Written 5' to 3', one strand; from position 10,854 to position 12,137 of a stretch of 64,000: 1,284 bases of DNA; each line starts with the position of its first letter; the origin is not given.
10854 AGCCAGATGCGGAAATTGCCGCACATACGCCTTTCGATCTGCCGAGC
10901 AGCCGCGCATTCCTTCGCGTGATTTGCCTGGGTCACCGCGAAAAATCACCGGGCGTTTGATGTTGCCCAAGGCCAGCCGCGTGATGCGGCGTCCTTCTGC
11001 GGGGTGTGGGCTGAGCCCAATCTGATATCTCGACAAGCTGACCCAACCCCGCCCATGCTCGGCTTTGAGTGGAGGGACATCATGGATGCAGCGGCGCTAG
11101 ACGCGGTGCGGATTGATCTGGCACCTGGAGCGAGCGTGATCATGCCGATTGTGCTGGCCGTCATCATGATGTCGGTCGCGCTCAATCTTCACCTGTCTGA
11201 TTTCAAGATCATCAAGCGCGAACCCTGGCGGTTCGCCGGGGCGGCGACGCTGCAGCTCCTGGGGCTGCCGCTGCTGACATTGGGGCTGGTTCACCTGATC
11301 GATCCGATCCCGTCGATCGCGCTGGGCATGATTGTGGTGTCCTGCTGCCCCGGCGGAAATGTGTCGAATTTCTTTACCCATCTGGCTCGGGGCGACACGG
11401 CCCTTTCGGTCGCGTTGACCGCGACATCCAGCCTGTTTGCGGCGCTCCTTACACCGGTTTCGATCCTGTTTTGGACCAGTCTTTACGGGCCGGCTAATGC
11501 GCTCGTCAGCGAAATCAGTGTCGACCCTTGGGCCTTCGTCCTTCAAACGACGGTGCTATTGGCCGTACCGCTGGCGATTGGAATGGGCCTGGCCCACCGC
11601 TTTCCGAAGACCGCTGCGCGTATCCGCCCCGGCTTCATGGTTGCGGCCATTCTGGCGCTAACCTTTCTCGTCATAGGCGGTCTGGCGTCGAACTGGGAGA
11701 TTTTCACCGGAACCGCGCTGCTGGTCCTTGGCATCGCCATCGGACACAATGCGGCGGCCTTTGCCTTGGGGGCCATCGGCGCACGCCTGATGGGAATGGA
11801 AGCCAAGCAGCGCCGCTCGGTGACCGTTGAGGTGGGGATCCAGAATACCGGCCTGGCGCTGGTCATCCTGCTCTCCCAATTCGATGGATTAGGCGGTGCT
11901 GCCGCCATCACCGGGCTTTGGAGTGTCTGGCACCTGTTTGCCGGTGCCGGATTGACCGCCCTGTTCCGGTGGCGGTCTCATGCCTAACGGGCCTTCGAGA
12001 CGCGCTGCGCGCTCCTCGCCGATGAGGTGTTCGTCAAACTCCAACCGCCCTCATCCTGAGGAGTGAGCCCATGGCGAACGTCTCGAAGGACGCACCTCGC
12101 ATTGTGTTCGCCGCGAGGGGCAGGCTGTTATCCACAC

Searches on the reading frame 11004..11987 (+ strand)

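Call 8: search_protein_families(library=pfam, proteins=[window:11004-11987:+])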
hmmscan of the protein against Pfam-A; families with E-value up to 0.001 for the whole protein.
window:11004-11987:+ (327 aa): 2 families
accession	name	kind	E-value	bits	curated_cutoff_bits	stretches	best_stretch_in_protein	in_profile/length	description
PF01758.21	SBF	-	8.6e-32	110.8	24.3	1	48-232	1-186/191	Sodium Bile acid symporter family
PF13593.11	SBF_like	-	2.6e-09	37.2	25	1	74-293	59-280/313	SBF-like CPA transporter family (DUF4137)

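Call 95: search_protein_families(library=ncbifam, proteins=[window:11004-11987:+], max_evalue=0.000001)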
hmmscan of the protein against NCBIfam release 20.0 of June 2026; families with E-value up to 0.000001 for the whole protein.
window:11004-11987:+ (327 aa): 2 families
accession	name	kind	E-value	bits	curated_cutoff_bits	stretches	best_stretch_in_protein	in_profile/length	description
TIGR00841.1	bass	subfamily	8e-51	173.2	326.3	1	44-320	36-303/321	bile acid:sodium symporter family transporter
NF047939.1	PantTportPanS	equivalog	1.7e-32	113.3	400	1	47-322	33-297/299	ketopantoate/pantoate/pantothenate transporter PanS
